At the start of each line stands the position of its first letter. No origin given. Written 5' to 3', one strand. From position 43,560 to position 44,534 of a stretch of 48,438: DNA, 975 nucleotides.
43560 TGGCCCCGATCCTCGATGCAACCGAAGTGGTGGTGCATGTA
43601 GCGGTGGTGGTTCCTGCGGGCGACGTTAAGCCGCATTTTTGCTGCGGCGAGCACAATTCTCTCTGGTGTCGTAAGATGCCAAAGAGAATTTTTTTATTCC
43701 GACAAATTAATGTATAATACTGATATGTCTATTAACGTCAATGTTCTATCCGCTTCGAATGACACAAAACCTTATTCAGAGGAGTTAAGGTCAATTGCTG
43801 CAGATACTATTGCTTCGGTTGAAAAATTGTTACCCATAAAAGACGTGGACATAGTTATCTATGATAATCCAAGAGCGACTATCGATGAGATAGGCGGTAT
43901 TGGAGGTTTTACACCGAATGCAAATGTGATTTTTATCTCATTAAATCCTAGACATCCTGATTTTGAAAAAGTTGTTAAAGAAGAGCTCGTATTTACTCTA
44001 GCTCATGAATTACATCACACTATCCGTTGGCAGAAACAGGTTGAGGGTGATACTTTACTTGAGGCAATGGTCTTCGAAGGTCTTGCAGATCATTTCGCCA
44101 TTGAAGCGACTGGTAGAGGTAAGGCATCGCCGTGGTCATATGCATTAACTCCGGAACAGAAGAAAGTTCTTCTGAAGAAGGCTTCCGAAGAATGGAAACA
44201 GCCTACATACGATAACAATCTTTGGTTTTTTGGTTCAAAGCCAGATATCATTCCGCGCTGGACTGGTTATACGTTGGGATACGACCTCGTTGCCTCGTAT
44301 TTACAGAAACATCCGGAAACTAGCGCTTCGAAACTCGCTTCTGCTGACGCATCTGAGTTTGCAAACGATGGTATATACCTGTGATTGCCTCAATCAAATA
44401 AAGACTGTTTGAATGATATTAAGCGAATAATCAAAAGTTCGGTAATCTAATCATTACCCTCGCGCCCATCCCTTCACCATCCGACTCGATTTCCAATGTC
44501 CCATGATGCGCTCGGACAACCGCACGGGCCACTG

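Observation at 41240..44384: Compact three-gene thiazole/oxazole (TOMM/LAP-type) RiPP cassette in an otherwise streamlined genome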

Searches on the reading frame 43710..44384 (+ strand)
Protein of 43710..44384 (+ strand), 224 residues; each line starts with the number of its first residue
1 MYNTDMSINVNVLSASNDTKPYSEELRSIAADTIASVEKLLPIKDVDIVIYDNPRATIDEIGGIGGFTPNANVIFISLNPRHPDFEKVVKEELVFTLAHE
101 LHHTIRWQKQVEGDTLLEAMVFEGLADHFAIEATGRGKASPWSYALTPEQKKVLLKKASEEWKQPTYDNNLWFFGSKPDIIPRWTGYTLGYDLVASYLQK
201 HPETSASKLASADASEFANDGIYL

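Call 3: search_protein_families(library=pfam, proteins=[window:43710-44384:+], max_evalue=0.01)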
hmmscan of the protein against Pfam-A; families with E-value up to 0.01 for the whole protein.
window:43710-44384:+ (224 aa): 4 families
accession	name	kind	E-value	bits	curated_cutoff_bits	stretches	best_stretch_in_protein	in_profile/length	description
PF10026.15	DUF2268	-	2e-33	116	23.6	1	30-218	5-194/195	Predicted Zn-dependent protease (DUF2268)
PF18958.6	DUF5700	-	0.00024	21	25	1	28-131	73-178/283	Putative zinc dependent peptidase (DUF5700)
PF04450.18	BSP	-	0.0011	19.3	23.8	1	44-136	54-141/207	Peptidase of plants and bacteria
PF25594.1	GldB_lipo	-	0.0083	16.2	27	0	181-217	264-301/309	Gliding motility protein GldB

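Call 4: search_protein_families(library=ncbifam, proteins=[window:43710-44384:+], max_evalue=0.01)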
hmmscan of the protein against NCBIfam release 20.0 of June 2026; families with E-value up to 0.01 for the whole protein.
window:43710-44384:+ (224 aa): 0 families

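Call 45: find_homologous_proteins(query=window:43710-44384:+, max_evalue=0.00001)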
Query window:43710-44384:+ (224 aa): 290 proteins with E <= 0.00001 among 1065 candidates; the best 120 are listed.
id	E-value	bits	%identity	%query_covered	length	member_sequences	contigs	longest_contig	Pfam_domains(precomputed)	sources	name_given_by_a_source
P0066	5.9e-143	492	100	98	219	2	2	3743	PF10026.16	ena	-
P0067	4.4e-121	421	82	100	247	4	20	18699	PF10026.16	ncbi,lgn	-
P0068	9.5e-121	420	80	100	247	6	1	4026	PF10026.16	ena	-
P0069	2.6e-119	415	81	97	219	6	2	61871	PF10026.16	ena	-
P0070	2.2e-118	412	81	98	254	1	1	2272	PF10026.16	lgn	-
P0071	7.0e-117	407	82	97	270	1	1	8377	PF18958.7,PF10026.16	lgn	-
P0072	9.0e-117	407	82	96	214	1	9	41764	PF10026.16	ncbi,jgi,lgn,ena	jgi:uncharacterized protein YjaZ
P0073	2.4e-116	405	80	97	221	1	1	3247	PF10026.16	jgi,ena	-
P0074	3.9e-116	404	80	97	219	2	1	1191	PF10026.16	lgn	-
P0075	6.3e-116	404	81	96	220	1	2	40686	PF10026.16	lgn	-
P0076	1.5e-113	396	80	96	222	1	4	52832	PF10026.16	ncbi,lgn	-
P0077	2.7e-113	395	81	95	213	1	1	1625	PF10026.16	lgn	-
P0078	3.3e-113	395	83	96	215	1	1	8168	PF10026.16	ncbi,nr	ncbi:MAG: DUF2268 domain-containing protein [Patescibacteria group bacterium]|nr:DUF2268 domain-cont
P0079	1.5e-112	393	81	95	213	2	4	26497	PF10026.16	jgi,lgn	jgi:uncharacterized protein YjaZ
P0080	3.4e-112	392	79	95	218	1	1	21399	PF10026.16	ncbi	-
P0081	7.4e-112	390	80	97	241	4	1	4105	PF10026.16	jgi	-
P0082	8.9e-112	390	79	97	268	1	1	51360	PF10026.16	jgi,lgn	-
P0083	8.8e-111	387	79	96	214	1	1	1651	PF10026.16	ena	-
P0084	1.3e-110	386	80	95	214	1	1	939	PF10026.16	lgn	-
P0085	1.9e-110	386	80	95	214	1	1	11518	PF10026.16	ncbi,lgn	-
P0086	1.1e-109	383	80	95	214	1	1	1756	PF10026.16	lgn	-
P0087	1.5e-109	383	78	97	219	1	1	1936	PF18958.7,PF10026.16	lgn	-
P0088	1.5e-109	383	79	96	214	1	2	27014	PF10026.16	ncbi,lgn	-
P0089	5.2e-108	378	77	97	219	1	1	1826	PF10026.16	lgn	-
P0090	1.3e-107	377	76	97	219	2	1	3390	PF10026.16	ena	-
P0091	1.6e-107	376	79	95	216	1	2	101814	PF10026.16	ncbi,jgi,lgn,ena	ncbi:MAG: DUF2268 domain-containing putative Zn-dependent protease [Candidatus Paceibacterota bacter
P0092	4.7e-107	375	77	95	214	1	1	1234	PF10026.16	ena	-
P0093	2.2e-106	373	76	100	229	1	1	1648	PF10026.16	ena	-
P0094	6.6e-106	371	76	100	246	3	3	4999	PF10026.16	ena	-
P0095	8.3e-106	371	77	95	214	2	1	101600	PF10026.16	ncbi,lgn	-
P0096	1.9e-104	366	75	97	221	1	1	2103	PF10026.16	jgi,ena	-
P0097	4.4e-102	359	72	97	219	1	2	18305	PF10026.16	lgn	-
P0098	1.3e-101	357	73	97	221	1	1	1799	PF10026.16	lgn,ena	-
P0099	1.8e-101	357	78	92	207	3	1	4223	PF10026.16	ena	-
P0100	4.0e-101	355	70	97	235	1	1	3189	PF10026.16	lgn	-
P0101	4.9e-101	355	70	95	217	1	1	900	PF10026.16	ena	-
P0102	3.1e-100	352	73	97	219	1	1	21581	PF10026.16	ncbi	-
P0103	6.5e-100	351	69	96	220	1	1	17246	PF10026.16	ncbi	ncbi:MAG: DUF2268 domain-containing putative Zn-dependent protease [Patescibacteria group bacterium]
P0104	6.7e-100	351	73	95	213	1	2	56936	PF10026.16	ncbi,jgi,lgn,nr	ncbi:MAG: hypothetical protein HQ402_00490 [Parcubacteria group bacterium]|nr:hypothetical protein [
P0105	9.5e-100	351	74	95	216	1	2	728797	PF10026.16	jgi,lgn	jgi:uncharacterized protein YjaZ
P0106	4.3e-99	349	70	98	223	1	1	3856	PF10026.16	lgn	-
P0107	1.9e-98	347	71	97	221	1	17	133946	PF10026.16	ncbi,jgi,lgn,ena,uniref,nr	ncbi:MAG: hypothetical protein A3B11_00555 [Candidatus Taylorbacteria bacterium RIFCSPLOWO2_01_FULL_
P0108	7.4e-98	345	71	95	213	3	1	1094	PF18958.7,PF25594.2,PF10026.16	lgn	-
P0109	1.3e-97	344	68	97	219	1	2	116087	PF10026.16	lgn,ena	-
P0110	2.6e-97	343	67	96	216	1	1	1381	PF10026.16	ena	-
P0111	5.0e-97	342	72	95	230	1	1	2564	PF10026.16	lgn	-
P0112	1.4e-96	341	70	95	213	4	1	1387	PF10026.16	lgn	-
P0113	3.2e-96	339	77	86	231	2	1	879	PF10026.16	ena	-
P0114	6.6e-96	338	72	97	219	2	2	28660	PF10026.16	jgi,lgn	-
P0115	1.9e-95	337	69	95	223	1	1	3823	PF10026.16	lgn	-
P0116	2.6e-95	336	70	95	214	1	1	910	PF10026.16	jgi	jgi:uncharacterized protein YjaZ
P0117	8.5e-95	335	70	95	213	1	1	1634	PF10026.16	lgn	-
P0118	3.9e-94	333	70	95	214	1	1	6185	PF10026.16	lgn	-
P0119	5.6e-94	332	71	95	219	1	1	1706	PF10026.16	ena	-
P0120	5.7e-94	332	68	95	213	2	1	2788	PF10026.16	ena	-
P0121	7.0e-94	332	68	95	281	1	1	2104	PF10026.16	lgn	-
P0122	6.2e-93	329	65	97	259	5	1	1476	PF10026.16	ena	-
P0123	6.6e-93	329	69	94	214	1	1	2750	PF10026.16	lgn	-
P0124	1.8e-92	327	67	95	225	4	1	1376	PF10026.16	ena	-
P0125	3.8e-92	326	68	95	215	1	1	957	PF10026.16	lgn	-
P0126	4.0e-92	326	68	95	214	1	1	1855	PF10026.16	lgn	-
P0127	1.2e-91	324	67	95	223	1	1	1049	PF10026.16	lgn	-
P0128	1.6e-91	324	68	95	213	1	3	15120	PF10026.16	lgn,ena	-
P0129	3.3e-91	323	66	96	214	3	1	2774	PF10026.16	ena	-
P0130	1.2e-90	321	67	95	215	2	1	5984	PF10026.16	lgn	-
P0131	1.8e-90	321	67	95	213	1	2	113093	PF10026.16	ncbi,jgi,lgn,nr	ncbi:MAG: hypothetical protein HQ402_02920 [Parcubacteria group bacterium]|nr:hypothetical protein [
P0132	2.5e-90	320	66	95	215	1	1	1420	PF10026.16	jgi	jgi:uncharacterized protein YjaZ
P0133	2.9e-90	320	68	95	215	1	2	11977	PF10026.16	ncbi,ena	-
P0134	3.0e-90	320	67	95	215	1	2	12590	PF10026.16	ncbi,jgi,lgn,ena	-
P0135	3.4e-90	320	67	95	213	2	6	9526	PF10026.16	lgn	-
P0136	1.6e-89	317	65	95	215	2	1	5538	PF10026.16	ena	-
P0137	2.2e-88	314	65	88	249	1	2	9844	PF10026.16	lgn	-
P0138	1.0e-87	312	66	95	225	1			PF10026.16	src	-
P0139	2.7e-87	310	65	95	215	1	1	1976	PF10026.16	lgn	-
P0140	8.0e-87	309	64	95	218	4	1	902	PF10026.16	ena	-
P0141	2.0e-86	307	64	96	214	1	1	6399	PF10026.16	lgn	-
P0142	9.3e-86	305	64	95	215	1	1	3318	PF10026.16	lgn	-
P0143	3.5e-83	297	69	86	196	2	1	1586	PF10026.16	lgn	-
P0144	3.2e-82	294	66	85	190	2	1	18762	PF10026.16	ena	-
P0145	1.9e-81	291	67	84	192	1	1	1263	PF10026.16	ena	-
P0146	1.6e-79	285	62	94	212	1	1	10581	PF10026.16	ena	-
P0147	1.7e-79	285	57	95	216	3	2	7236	PF10026.16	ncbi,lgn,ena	-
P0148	4.9e-73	264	56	95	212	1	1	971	PF10026.16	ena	-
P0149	7.7e-73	263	56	95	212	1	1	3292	PF10026.16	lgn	-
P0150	8.2e-73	263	56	95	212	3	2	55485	PF10026.16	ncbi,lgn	-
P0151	9.3e-73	263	58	95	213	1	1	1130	PF10026.16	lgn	-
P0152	1.1e-72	262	56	95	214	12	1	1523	PF10026.16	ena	-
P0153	3.3e-72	261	56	95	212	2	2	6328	PF10026.16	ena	-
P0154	6.6e-72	260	56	95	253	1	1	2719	PF10026.16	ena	-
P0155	1.6e-70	255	55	95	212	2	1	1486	PF10026.16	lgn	-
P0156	2.5e-70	255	54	95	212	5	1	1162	PF10026.16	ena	-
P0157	3.2e-70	254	55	95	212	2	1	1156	PF10026.16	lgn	-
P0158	3.5e-70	254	54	95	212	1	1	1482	PF10026.16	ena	-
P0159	8.4e-70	253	54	95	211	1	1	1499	PF10026.16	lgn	-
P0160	3.1e-69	251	54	95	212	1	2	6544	PF10026.16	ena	-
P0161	5.5e-69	250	54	95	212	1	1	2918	PF10026.16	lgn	-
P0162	6.5e-69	250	54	95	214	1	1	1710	PF10026.16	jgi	jgi:uncharacterized protein YjaZ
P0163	9.3e-69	250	50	95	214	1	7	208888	PF10026.16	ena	-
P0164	1.6e-68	249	55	95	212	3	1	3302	PF10026.16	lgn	-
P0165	9.3e-68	246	53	95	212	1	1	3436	PF10026.16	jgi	-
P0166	1.8e-67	245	52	96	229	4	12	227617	PF10026.16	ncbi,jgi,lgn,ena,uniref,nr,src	ncbi:MAG: hypothetical protein A3J55_00170 [Candidatus Ryanbacteria bacterium RIFCSPHIGHO2_02_FULL_4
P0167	3.9e-67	244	52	95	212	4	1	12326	PF10026.16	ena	-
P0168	1.5e-65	239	51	95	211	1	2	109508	PF10026.16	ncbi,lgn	-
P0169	1.7e-65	239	64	77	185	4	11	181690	PF10026.16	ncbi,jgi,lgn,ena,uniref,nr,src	ncbi:MAG: hypothetical protein A3C84_04210 [Candidatus Ryanbacteria bacterium RIFCSPHIGHO2_02_FULL_4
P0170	2.4e-65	238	64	73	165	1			PF10026.16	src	-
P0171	2.8e-65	238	51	96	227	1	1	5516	PF10026.16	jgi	jgi:uncharacterized protein YjaZ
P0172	1.6e-64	236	50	96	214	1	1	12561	PF10026.16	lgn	-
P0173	4.4e-64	234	52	95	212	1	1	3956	PF10026.16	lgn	-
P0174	2.3e-63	232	56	86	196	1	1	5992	PF10026.16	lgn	-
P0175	5.2e-63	231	51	95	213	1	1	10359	PF18958.7,PF10026.16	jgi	jgi:uncharacterized protein YjaZ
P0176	7.1e-63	230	52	94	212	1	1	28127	PF10026.16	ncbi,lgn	ncbi:MAG: DUF2268 domain-containing putative Zn-dependent protease [Patescibacteria group bacterium]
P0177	2.1e-62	229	69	68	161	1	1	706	PF10026.16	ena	-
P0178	3.1e-62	228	53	95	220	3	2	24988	PF18958.7,PF10026.16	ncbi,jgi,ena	-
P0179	8.5e-62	227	70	68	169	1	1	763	PF10026.16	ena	-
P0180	1.7e-61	226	49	95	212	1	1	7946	PF10026.16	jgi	-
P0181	2.0e-60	222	51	95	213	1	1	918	PF10026.16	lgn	-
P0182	3.1e-60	222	52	89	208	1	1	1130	PF10026.16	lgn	-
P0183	7.1e-60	221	66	70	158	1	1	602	PF10026.16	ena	-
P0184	4.8e-59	218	47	95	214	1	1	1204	PF10026.16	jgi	jgi:uncharacterized protein YjaZ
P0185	4.9e-59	218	50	95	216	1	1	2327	PF10026.16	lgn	-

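Call 48: search_solved_structures(query=A3, max_evalue=1)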
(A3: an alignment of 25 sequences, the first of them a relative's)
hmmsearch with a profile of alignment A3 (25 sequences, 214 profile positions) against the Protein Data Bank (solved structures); distinct sequences matched with E-value up to 1: 1.
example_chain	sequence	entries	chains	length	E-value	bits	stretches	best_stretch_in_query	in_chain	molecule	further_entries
7smj_A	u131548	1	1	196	0.0057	19.4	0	9-58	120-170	AI-designed TIM-barrel F2N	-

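Call 52: predict_structure(alignment_id=A3)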
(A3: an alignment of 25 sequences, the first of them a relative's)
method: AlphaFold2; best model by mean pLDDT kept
length: 219 residues; sequences in the alignment: 25
mean_pLDDT: 88.0   pTM: 0.88
mean pLDDT of the five models: 88.0, 87.3, 86.9, 86.4, 86.3
residues with pLDDT >= 90: 140; 70-90: 54; 50-70: 21; < 50: 4
segments of 3 or more residues with pLDDT < 50: 169-171
pLDDT, mean of each block of 10 residues (from residue 1): 86 91 97 94 96 94 95 97 96 97 76 91 97 90 87 83 56 66 93 94 93 65
secondary structure, 60 per line:
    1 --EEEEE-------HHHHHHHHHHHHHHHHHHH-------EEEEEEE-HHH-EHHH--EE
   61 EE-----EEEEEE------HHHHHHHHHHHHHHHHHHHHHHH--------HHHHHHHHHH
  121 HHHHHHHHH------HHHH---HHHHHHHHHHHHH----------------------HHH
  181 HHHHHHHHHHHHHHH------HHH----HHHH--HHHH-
elements in order: E3-7 H15-33 E41-47 E59-62 E68-73 H80-102 H111-129 H136-139 H143-155 H178-195 H209-212 H215-218

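Call 55: fold_search(model_id=the predicted structure, library=pdb)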
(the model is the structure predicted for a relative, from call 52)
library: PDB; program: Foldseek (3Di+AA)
matches with E <= 10: 200; with E <= 0.001: 1
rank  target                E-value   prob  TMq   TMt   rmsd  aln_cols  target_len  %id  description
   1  1j7n_A                6.9e-04  0.89  0.25  0.11  12.6       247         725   10  Anthrax Toxin Lethal factor (released 2001-11-07)
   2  1pwu_A                1.0e-03  0.87  0.26  0.10  12.6       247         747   10  Crystal Structure of Anthrax Lethal Factor complexed with (3-(N-hydroxycarboxamido)-2-isobutylpropanoyl-Trp-methylamid (released 2004-02-03)
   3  1zxv_A                1.4e-03  0.82  0.26  0.11  12.9       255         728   11  X-Ray Crystal Structure of the Anthrax Lethal Factor Bound to a Small Molecule Inhibitor, BI-MFM3, 3-{5-[5-(4-Chloro-p (released 2005-07-05)
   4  1pwp_B                1.4e-03  0.75  0.24  0.10  12.6       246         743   10  Crystal Structure of the Anthrax Lethal Factor complexed with Small Molecule Inhibitor NSC 12155 (released 2004-01-13)
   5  1pwp_A                1.7e-03  0.77  0.26  0.11  12.9       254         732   11  Crystal Structure of the Anthrax Lethal Factor complexed with Small Molecule Inhibitor NSC 12155 (released 2004-01-13)
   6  7xyo_A                2.3e-03  1.00  0.51  0.25   7.3       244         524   16  Crystal Structure of a M61 aminopeptidase family member from Myxococcus fulvus (released 2023-06-07)
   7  1pww_A                3.0e-03  0.77  0.26  0.11  12.5       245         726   10  Crystal structure of Anthrax Lethal Factor active site mutant protein complexed with an optimised peptide substrate in (released 2004-01-27)
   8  1pwv_B                5.0e-03  0.66  0.26  0.12  11.4       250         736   11  Crystal structure of Anthrax Lethal Factor wild-type protein complexed with an optimised peptide substrate. (released 2004-02-03)
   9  1pwq_A                7.0e-03  0.57  0.27  0.12  11.4       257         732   12  Crystal structure of Anthrax Lethal Factor complexed with Thioacetyl-Tyr-Pro-Met-Amide, a metal-chelating peptidyl sma (released 2004-01-13)
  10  3chp                  1.5e-02  0.99  0.52  0.21   8.5       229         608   15  Crystal structure of leukotriene a4 hydrolase in complex with (3S)-3-amino-4-oxo-4-[(4-phenylmethoxyphenyl)amino]butanoi (released 2008-04-22)
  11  1pwv_A                2.0e-02  0.44  0.26  0.10  12.5       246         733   11  Crystal structure of Anthrax Lethal Factor wild-type protein complexed with an optimised peptide substrate. (released 2004-02-03)
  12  4gaa_A                2.6e-02  0.98  0.49  0.20   7.9       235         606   13  Structure of Leukotriene A4 hydrolase from Xenopus laevis complexed with inhibitor bestatin (released 2013-06-12)
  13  4ger_A                2.7e-02  0.91  0.42  0.32   8.4       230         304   12  Crystal structure of Gentlyase, the neutral metalloprotease of Paenibacillus polymyxa (released 2013-01-02)
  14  8z27_b                3.6e-02  0.96  0.49  0.15   9.9       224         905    9  The structure of TGEV RBD and dog APN complex (released 2024-12-11)
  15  9wuf                  3.8e-02  0.47  0.31  0.07  23.2       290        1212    9  Cryo-EM structure of Upx (released 2026-02-11)
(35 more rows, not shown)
